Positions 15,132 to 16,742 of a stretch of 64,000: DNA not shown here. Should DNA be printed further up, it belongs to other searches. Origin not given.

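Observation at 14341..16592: Orphan basic HhH-like protein with its own strong promoter/RBS/terminator, immediately followed by a Pif1-family helicase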

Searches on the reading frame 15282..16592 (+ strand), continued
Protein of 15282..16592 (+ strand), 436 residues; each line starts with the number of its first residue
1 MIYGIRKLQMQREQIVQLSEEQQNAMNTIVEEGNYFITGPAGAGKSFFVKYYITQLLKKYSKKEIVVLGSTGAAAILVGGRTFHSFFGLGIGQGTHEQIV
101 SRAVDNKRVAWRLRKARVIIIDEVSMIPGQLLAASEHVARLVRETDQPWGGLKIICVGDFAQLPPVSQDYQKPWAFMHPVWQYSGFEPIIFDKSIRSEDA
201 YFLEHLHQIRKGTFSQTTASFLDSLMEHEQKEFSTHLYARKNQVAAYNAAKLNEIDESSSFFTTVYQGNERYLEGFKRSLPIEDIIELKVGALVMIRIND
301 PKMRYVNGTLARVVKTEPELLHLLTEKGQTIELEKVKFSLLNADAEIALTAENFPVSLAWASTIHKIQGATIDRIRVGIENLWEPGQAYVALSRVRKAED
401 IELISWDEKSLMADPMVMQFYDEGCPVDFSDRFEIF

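Call 19: find_homologous_proteins(query=window:15282-16589:+, max_evalue=1e-20)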
Query window:15282-16589:+ (436 aa): 5568 proteins with E <= 1e-20 among 8000 candidates; the best 120 are listed.
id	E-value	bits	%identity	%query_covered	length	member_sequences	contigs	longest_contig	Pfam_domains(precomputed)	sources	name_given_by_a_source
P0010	2.9e-284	961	100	98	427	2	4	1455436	PF13086.13,PF05970.21,PF13604.13,PF13245.13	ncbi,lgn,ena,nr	ncbi:MAG TPA: AAA family ATPase [Oligoflexia bacterium]|nr:AAA family ATPase [Oligoflexia bacterium]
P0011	1.3e-259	879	90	98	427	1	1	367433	PF13086.13,PF05970.21,PF01443.25,PF13604.13,PF13245.13,PF13401.13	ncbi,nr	ncbi:DEAD/DEAH box helicase [bacterium]|nr:DEAD/DEAH box helicase [bacterium]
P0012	3.1e-134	466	51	96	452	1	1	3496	PF05970.21,PF13604.13,PF13245.13,PF13401.13,PF07728.21,PF13191.13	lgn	-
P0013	3.1e-123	430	46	95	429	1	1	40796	PF05970.21,PF01443.25,PF13604.13,PF13245.13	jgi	jgi:ATP-dependent DNA helicase PIF1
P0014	3.5e-120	420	46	96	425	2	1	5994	PF05970.21,PF13604.13,PF13245.13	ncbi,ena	-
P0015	9.4e-119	415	49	93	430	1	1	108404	PF05970.21,PF01443.25,PF13604.13,PF13245.13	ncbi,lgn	-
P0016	1.8e-118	414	44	97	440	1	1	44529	PF05970.21,PF01443.25,PF13604.13,PF13245.13,PF13401.13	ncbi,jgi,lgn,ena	-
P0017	2.2e-118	414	46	95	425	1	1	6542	PF05970.21,PF13604.13,PF13245.13,PF21530.4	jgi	-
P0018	1.3e-117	412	47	93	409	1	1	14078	PF05970.21,PF13604.13,PF13245.13,PF13401.13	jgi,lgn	jgi:ATP-dependent exoDNAse (exonuclease V) alpha subunit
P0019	2.3e-117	411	45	95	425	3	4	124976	PF05970.21,PF01443.25,PF13604.13,PF13245.13,PF02689.21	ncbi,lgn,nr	ncbi:MAG: AAA family ATPase [Proteobacteria bacterium]|nr:AAA family ATPase [Pseudomonadota bacteriu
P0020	3.5e-117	410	45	97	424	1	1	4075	PF05970.21,PF13604.13,PF13245.13,PF13401.13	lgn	-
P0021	3.7e-117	410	45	95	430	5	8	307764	PF05970.21,PF13604.13,PF13245.13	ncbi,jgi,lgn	jgi:ATP-dependent DNA helicase PIF1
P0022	4.3e-117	410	45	96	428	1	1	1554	PF05970.21,PF13604.13,PF13245.13,PF07728.21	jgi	jgi:ATP-dependent exoDNAse (exonuclease V) alpha subunit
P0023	5.1e-117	410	46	95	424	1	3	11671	PF05970.21,PF13604.13,PF13245.13,PF13401.13,PF02689.21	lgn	-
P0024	1.2e-116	408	48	93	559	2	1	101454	PF05970.21,PF13604.13,PF13245.13,PF14493.13,PF13401.13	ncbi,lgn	-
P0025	4.0e-116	407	48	93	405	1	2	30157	PF05970.21,PF01443.25,PF13604.13,PF13245.13,PF02689.21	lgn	-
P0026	5.2e-116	406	45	95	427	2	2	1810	PF05970.21,PF13604.13,PF13245.13,PF02689.21,PF07728.21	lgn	-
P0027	1.0e-115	405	47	93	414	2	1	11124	PF05970.21,PF13604.13,PF13245.13,PF02689.21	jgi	jgi:ATP-dependent exoDNAse (exonuclease V) alpha subunit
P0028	1.1e-115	405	48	94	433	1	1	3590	PF05970.21,PF13604.13,PF13245.13,PF13401.13,PF13191.13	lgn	-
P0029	1.7e-115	405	45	97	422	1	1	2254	PF05970.21,PF01443.25,PF13604.13,PF13245.13,PF13401.13,PF13191.13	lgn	-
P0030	1.8e-115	405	46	95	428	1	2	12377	PF05970.21,PF01443.25,PF13604.13,PF13245.13,PF02689.21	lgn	-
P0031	2.1e-115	404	46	94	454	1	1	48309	PF05970.21,PF01443.25,PF13604.13,PF13245.13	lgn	-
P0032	2.6e-115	404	49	94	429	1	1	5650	PF05970.21,PF01443.25,PF13604.13,PF13245.13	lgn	-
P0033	3.3e-115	404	48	93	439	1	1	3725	PF05970.21,PF01443.25,PF13604.13,PF13245.13,PF13401.13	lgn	-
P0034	3.8e-115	403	46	93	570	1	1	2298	PF05970.21,PF13604.13,PF13245.13,PF14493.13,PF13401.13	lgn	-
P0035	4.2e-115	403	48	94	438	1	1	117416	PF05970.21,PF01443.25,PF13604.13,PF13245.13,PF02689.21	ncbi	-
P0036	6.3e-115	403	45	95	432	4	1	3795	PF05970.21,PF01443.25,PF13604.13,PF13245.13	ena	-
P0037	7.7e-115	402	47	94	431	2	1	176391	PF05970.21,PF01443.25,PF13604.13,PF13245.13,PF13401.13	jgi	jgi:hypothetical protein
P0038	1.1e-114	402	47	94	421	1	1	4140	PF05970.21,PF01443.25,PF13604.13,PF13245.13,PF13401.13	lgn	-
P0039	1.3e-114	402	48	93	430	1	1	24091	PF05970.21,PF01443.25,PF13604.13,PF13245.13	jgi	jgi:ATP-dependent DNA helicase PIF1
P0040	1.4e-114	402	48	90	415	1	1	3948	PF05970.21,PF01443.25,PF13604.13,PF13245.13,PF13401.13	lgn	-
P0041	1.7e-114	401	48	93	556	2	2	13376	PF05970.21,PF13604.13,PF13245.13,PF14493.13,PF13401.13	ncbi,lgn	-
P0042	2.0e-114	401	48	93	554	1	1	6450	PF05970.21,PF13604.13,PF13245.13,PF14493.13,PF13401.13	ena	-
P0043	3.2e-114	400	48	93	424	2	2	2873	PF05970.21,PF13604.13,PF13245.13,PF13401.13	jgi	-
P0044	3.5e-114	400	46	94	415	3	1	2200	PF05970.21,PF01443.25,PF13604.13,PF13245.13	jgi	-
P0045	3.6e-114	400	46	94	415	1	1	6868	PF05970.21,PF01443.25,PF13604.13,PF13245.13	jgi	jgi:ATP-dependent DNA helicase PIF1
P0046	7.6e-114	399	46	96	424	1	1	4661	PF05970.21,PF01443.25,PF13604.13,PF13245.13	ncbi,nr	ncbi:MAG: helicase-like protein [Bacteriovoracaceae bacterium]|nr:helicase-like protein [Bacteriovor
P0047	9.8e-114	399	48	93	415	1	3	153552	PF05970.21,PF01443.25,PF13604.13,PF13245.13,PF13401.13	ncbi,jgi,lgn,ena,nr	ncbi:MAG: hypothetical protein A2X94_02290 [Bdellovibrionales bacterium GWB1_55_8]|nr:MAG: hypotheti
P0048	9.9e-114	399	47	93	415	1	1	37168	PF05970.21,PF01443.25,PF13604.13,PF13245.13,PF02689.21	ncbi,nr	ncbi:AAA family ATPase [bacterium]|nr:AAA family ATPase [bacterium]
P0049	1.0e-113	399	44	95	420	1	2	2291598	PF05970.21,PF13604.13,PF13245.13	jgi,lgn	jgi:ATP-dependent DNA helicase PIF1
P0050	1.1e-113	399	47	93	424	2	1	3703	PF05970.21,PF13604.13,PF13245.13,PF13401.13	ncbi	-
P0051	1.3e-113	398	48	93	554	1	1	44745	PF05970.21,PF13604.13,PF13245.13,PF14493.13,PF13401.13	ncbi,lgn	-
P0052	1.4e-113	398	47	94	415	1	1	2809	PF05970.21,PF13604.13,PF13245.13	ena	-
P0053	1.4e-113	398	47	93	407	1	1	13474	PF05970.21,PF13604.13,PF13245.13,PF13401.13,PF02689.21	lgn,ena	-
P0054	1.6e-113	398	47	93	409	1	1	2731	PF05970.21,PF01443.25,PF13604.13,PF13245.13,PF13401.13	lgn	-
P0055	1.7e-113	398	46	95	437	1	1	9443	PF05970.21,PF01443.25,PF13604.13,PF13245.13,PF13401.13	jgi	jgi:ATP-dependent exoDNAse (exonuclease V) alpha subunit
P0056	1.8e-113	398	46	93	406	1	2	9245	PF05970.21,PF01443.25,PF13604.13,PF13245.13,PF13401.13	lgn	-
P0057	1.8e-113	398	49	93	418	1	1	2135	PF05970.21,PF01443.25,PF13604.13,PF13245.13,PF02689.21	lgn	-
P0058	1.9e-113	398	45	96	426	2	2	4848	PF05970.21,PF13604.13,PF13245.13,PF02689.21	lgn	-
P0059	2.0e-113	398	46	93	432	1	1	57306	PF05970.21,PF13604.13,PF13245.13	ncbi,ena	-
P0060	3.2e-113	397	45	94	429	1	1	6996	PF05970.21,PF01443.25,PF13604.13,PF13245.13,PF02689.21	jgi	jgi:ATP-dependent DNA helicase PIF1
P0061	3.3e-113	397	49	93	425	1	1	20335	PF05970.21,PF13604.13,PF13245.13,PF02689.21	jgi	jgi:ATP-dependent exoDNAse (exonuclease V) alpha subunit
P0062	3.6e-113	397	47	94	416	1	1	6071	PF05970.21,PF13604.13,PF13245.13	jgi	jgi:ATP-dependent DNA helicase PIF1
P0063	3.6e-113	397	47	93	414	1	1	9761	PF05970.21,PF13604.13,PF13245.13,PF02689.21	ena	-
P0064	3.8e-113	397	46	96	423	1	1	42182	PF05970.21,PF01443.25,PF13604.13,PF13245.13,PF13401.13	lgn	-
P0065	4.0e-113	397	47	93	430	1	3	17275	PF05970.21,PF13604.13,PF13245.13,PF02689.21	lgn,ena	-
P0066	4.1e-113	397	46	93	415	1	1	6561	PF05970.21,PF13604.13,PF13245.13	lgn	-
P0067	4.2e-113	397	47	96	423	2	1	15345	PF05970.21,PF01443.25,PF13604.13,PF13245.13,PF13401.13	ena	-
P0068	4.5e-113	397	47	93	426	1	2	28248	PF05970.21,PF01443.25,PF13604.13,PF13245.13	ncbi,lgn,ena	-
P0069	4.5e-113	397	45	94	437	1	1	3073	PF05970.21,PF13604.13,PF13245.13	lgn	-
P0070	4.7e-113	397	47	93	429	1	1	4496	PF05970.21,PF13604.13,PF13245.13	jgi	-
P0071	5.5e-113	396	48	94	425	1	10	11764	PF05970.21,PF01443.25,PF13604.13,PF13245.13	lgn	-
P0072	6.4e-113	396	46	93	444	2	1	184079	PF05970.21,PF01443.25,PF13604.13,PF13245.13,PF13401.13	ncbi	-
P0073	6.8e-113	396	47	94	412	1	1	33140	PF05970.21,PF01443.25,PF13604.13,PF13245.13,PF13401.13,PF07728.21,PF13191.13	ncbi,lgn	-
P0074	7.8e-113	396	46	93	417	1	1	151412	PF05970.21,PF13604.13,PF13245.13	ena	-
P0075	9.2e-113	396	45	93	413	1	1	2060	PF05970.21,PF01443.25,PF13604.13,PF13245.13,PF13401.13,PF02689.21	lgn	-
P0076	1.5e-112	395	45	95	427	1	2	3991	PF05970.21,PF13604.13,PF13245.13,PF02689.21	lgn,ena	-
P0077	1.5e-112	395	48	93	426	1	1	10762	PF05970.21,PF01443.25,PF13604.13,PF13245.13,PF13401.13,PF02689.21,PF21530.4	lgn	-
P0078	1.7e-112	395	47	95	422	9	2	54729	PF05970.21,PF01443.25,PF13604.13,PF13245.13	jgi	jgi:ATP-dependent DNA helicase PIF1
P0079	2.1e-112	394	46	93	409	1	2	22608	PF05970.21,PF01443.25,PF13604.13,PF13245.13,PF13401.13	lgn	-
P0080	2.1e-112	394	47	93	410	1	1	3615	PF05970.21,PF01443.25,PF13604.13,PF13245.13,PF13401.13,PF02689.21,PF21530.4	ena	-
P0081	2.2e-112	394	45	94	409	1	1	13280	PF05970.21,PF01443.25,PF13604.13,PF13245.13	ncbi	-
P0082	2.4e-112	394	46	94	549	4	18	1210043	PF05970.21,PF13604.13,PF13245.13,PF14493.13,PF13401.13,PF02689.21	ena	-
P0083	2.6e-112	394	50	93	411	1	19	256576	PF05970.21,PF01443.25,PF13604.13,PF13245.13,PF13401.13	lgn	-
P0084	4.0e-112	394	48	93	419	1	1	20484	PF05970.21,PF01443.25,PF13604.13,PF13245.13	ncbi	-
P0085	4.4e-112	393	48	94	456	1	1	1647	PF05970.21,PF01443.25,PF13604.13,PF13245.13,PF02689.21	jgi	jgi:ATP-dependent DNA helicase PIF1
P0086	4.7e-112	393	47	93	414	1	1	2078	PF05970.21,PF13604.13,PF13245.13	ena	-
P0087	4.8e-112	393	47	93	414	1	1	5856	PF05970.21,PF01443.25,PF13604.13,PF13245.13,PF13401.13,PF02689.21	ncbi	-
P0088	4.8e-112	393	47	93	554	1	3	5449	PF05970.21,PF13604.13,PF13245.13,PF14493.13,PF13401.13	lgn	-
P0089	5.2e-112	393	46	94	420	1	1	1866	PF05970.21,PF01443.25,PF13604.13,PF13245.13,PF13401.13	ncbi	-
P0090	5.6e-112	393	48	95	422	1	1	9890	PF05970.21,PF01443.25,PF13604.13,PF13245.13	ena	-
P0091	5.7e-112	393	46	93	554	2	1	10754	PF05970.21,PF13604.13,PF13245.13,PF14493.13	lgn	-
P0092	5.8e-112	393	45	93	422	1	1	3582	PF05970.21,PF13604.13,PF13245.13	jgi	jgi:ATP-dependent exoDNAse (exonuclease V) alpha subunit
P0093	6.7e-112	393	49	93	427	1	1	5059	PF05970.21,PF01443.25,PF13604.13,PF13245.13,PF02689.21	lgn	-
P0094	7.2e-112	393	46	94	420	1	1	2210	PF05970.21,PF01443.25,PF13604.13,PF13245.13,PF02689.21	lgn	-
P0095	7.3e-112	393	46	93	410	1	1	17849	PF05970.21,PF13604.13,PF13245.13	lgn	-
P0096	7.5e-112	393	47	93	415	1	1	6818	PF05970.21,PF01443.25,PF13604.13,PF13245.13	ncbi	-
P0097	9.2e-112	392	47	93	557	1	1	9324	PF05970.21,PF13604.13,PF13245.13,PF14493.13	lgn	-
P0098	9.8e-112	392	47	93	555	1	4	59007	PF05970.21,PF13604.13,PF13245.13,PF14493.13,PF13401.13,PF02689.21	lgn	-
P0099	1.1e-111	392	46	93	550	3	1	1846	PF05970.21,PF13604.13,PF13245.13,PF14493.13,PF13401.13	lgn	-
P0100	1.1e-111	392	47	93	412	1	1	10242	PF05970.21,PF01443.25,PF13604.13,PF13245.13,PF13401.13,PF02689.21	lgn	-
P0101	1.2e-111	392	44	96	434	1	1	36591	PF05970.21,PF01443.25,PF13604.13,PF13245.13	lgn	-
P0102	1.2e-111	392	44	93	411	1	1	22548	PF05970.21,PF01443.25,PF13604.13,PF13245.13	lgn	-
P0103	1.2e-111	392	48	93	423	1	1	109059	PF05970.21,PF01443.25,PF13604.13,PF13245.13,PF02689.21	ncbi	-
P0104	1.3e-111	392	48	93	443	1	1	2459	PF05970.21,PF13604.13,PF13245.13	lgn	-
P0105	1.4e-111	392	48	93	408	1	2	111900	PF05970.21,PF13604.13,PF13245.13,PF13401.13,PF02689.21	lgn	-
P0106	1.4e-111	392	46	93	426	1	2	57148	PF05970.21,PF01443.25,PF13604.13,PF13245.13,PF13401.13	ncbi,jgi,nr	ncbi:MAG TPA: PIF1 family ATP-dependent DNA helicase [Verrucomicrobiae bacterium]|jgi:ATP-dependent 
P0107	1.4e-111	392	48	94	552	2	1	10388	PF05970.21,PF13604.13,PF13245.13,PF14493.13,PF02689.21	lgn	-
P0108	1.6e-111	392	48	89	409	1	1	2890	PF05970.21,PF01443.25,PF13604.13,PF13245.13,PF13401.13,PF13191.13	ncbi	-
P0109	1.6e-111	392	45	93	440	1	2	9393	PF05970.21,PF13604.13,PF13245.13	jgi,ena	jgi:hypothetical protein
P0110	1.8e-111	391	45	93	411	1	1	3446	PF05970.21,PF13604.13,PF13245.13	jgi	jgi:ATP-dependent DNA helicase PIF1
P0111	2.2e-111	391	46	94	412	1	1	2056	PF13086.13,PF05970.21,PF01443.25,PF13604.13,PF13245.13,PF13401.13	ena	-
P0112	2.2e-111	391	46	93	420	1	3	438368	PF05970.21,PF01443.25,PF13604.13,PF13245.13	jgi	jgi:ATP-dependent DNA helicase PIF1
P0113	2.4e-111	391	46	93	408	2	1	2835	PF05970.21,PF01443.25,PF13604.13,PF13245.13,PF13401.13,PF02689.21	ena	-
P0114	2.5e-111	391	46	93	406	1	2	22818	PF05970.21,PF13604.13,PF13245.13,PF02689.21,PF20720.4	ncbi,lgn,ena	-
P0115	2.6e-111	391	47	93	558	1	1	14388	PF05970.21,PF13604.13,PF13245.13,PF14493.13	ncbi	-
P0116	2.9e-111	391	45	94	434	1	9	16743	PF05970.21,PF13604.13,PF13245.13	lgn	-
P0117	3.0e-111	391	46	93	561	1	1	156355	PF05970.21,PF13604.13,PF13245.13,PF14493.13,PF13401.13,PF02689.21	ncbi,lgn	-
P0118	3.4e-111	390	45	93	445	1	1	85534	PF05970.21,PF13604.13,PF13245.13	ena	-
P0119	3.5e-111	390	45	93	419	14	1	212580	PF13086.13,PF05970.21,PF01443.25,PF13604.13,PF13245.13,PF13401.13,PF13191.13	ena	-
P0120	3.7e-111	390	45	94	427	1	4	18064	PF05970.21,PF01443.25,PF13604.13,PF13245.13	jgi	jgi:ATP-dependent DNA helicase PIF1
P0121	3.7e-111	390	47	94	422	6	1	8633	PF05970.21,PF13604.13,PF13245.13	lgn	-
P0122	4.0e-111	390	48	93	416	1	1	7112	PF05970.21,PF13604.13,PF13245.13,PF13401.13,PF02689.21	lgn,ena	-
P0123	4.4e-111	390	45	94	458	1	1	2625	PF05970.21,PF13604.13,PF13245.13,PF02689.21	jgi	jgi:ATP-dependent DNA helicase PIF1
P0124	4.5e-111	390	47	93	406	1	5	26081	PF05970.21,PF01443.25,PF13604.13,PF13245.13,PF13401.13,PF02689.21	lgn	-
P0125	4.5e-111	390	46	94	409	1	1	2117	PF13086.13,PF05970.21,PF01443.25,PF13604.13,PF13245.13,PF13401.13,PF13191.13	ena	-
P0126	4.9e-111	390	46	93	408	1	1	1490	PF05970.21,PF01443.25,PF13604.13,PF13245.13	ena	-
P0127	5.1e-111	390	46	92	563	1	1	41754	PF05970.21,PF13604.13,PF13245.13,PF14493.13,PF13401.13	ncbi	-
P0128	5.1e-111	390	46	94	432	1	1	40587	PF05970.21,PF01443.25,PF13604.13,PF13245.13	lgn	-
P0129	5.2e-111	390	48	93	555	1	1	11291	PF05970.21,PF13604.13,PF13245.13,PF14493.13,PF13401.13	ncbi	-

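Call 20: find_encoding_contigs(protein=P0011, flank=10000, max_places=3)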
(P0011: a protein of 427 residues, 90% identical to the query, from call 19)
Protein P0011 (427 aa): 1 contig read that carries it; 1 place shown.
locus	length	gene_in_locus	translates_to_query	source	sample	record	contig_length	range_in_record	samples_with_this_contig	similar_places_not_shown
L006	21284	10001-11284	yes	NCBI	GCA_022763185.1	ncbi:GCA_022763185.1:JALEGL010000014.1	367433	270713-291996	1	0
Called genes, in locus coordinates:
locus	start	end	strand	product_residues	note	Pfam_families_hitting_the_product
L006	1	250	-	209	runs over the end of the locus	PF01521:Fe-S_biosyn (weak), PF01883:FeS_assembly_P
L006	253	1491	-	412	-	PF00266:Aminotran_5, PF00155:Aminotran_1_2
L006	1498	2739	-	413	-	PF01458:SUFBD_core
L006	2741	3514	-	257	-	PF02463:SMC_N (faint), PF00005:ABC_tran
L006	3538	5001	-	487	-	PF19295:SufBD_N, PF01458:SUFBD_core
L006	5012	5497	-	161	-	PF02082:Rrf2, PF01047:MarR (faint)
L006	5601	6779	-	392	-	PF00069:Pkinase, PF07714:PK_Tyr_Ser-Thr, PF03109:ABC1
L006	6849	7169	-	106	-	PF00226:DnaJ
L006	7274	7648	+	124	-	PF04241:DUF423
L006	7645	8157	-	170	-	PF25084:LbH_EIF2B (faint), PF00132:Hexapep (weak), PF14602:Hexapep_2 (weak)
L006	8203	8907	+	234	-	PF13641:Glyco_tranf_2_3, PF00535:Glycos_transf_2, PF10111:Glyco_tranf_2_2 (weak)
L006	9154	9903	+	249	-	-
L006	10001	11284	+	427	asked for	PF05970:PIF1, PF13086:AAA_11 (faint), PF13245:AAA_19, PF13604:AAA_30, PF01443:Viral_helicase1 (faint), PF13401:AAA_22 (weak)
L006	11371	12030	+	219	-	PF00535:Glycos_transf_2, PF10111:Glyco_tranf_2_2 (weak)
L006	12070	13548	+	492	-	-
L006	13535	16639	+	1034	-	PF00873:ACR_tran, PF02355:SecD_SecF_C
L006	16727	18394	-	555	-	PF00390:malic, PF03949:Malic_M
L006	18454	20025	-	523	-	PF01645:Glu_synthase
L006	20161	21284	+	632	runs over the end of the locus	PF03169:OPT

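Call 34: find_encoding_contigs(protein=P0015, flank=6000, max_places=2)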
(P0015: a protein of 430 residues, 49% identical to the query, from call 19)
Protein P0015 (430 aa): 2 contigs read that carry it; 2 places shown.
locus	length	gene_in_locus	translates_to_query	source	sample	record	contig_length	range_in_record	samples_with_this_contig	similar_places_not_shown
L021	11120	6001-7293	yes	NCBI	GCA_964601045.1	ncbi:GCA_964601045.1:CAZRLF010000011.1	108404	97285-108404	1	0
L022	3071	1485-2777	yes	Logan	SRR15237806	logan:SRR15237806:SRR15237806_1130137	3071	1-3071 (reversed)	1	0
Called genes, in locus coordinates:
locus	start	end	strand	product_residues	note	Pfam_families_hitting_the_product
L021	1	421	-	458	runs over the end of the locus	PF07690:MFS_1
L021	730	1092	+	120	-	PF07879:PHB_acc_N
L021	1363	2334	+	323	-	PF00657:Lipase_GDSL, PF13472:Lipase_GDSL_2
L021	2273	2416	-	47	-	-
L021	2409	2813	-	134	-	PF00472:RF-1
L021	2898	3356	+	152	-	PF22769:DCD (weak), PF00692:dUTPase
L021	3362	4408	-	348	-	PF00294:PfkB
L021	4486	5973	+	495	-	PF00883:Peptidase_M17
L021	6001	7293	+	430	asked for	PF05970:PIF1, PF13245:AAA_19, PF13604:AAA_30, PF01443:Viral_helicase1 (faint)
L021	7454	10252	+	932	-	PF13442:Cytochrome_CBB3 (faint), PF07635:PSCyt1 (weak), PF12796:Ank_2 (faint), PF00023:Ank (faint)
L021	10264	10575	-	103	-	PF14114:DUF4286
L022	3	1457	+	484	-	?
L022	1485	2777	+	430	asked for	PF05970:PIF1, PF13245:AAA_19, PF13604:AAA_30, PF01443:Viral_helicase1 (faint)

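Call 35: find_encoding_contigs(protein=P0047, flank=6000, max_places=2)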
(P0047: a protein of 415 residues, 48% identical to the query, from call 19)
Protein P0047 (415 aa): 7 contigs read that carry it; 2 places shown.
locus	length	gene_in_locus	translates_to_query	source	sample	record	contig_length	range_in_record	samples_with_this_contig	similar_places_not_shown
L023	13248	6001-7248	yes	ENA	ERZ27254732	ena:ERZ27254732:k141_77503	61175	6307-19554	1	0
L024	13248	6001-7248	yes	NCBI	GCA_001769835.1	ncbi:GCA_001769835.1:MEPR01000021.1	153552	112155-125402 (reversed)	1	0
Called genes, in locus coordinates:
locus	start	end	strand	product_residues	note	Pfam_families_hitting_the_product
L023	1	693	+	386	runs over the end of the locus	PF03916:NrfD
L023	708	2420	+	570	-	PF27537:HoxH (weak), PF00374:NiFeSe_Hases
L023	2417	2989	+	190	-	PF01750:HycI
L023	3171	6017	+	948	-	PF00176:SNF2-rel_dom, PF04851:ResIII (weak), PF00271:Helicase_C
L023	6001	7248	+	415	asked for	PF05970:PIF1, PF13604:AAA_30, PF13245:AAA_19, PF13401:AAA_22 (faint), PF01443:Viral_helicase1 (faint)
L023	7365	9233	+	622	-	PF01391:Collagen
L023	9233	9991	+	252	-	PF13385:Laminin_G_3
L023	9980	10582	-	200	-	PF04279:IspA (weak), PF11361:DUF3159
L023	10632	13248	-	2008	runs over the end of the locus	PF05345:He_PIG, PF07679:I-set (faint), PF05345:He_PIG, PF26549:Tricorn_N (faint), PF05345:He_PIG, PF07676:PD40 (faint), PF26550:Tricorn_2nd (faint)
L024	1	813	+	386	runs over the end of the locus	PF03916:NrfD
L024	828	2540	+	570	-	PF27537:HoxH (weak), PF00374:NiFeSe_Hases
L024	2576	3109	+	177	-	PF01750:HycI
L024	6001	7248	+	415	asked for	PF05970:PIF1, PF13604:AAA_30, PF13245:AAA_19, PF13401:AAA_22 (faint), PF01443:Viral_helicase1 (faint)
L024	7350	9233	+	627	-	PF01391:Collagen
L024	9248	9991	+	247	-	PF13385:Laminin_G_3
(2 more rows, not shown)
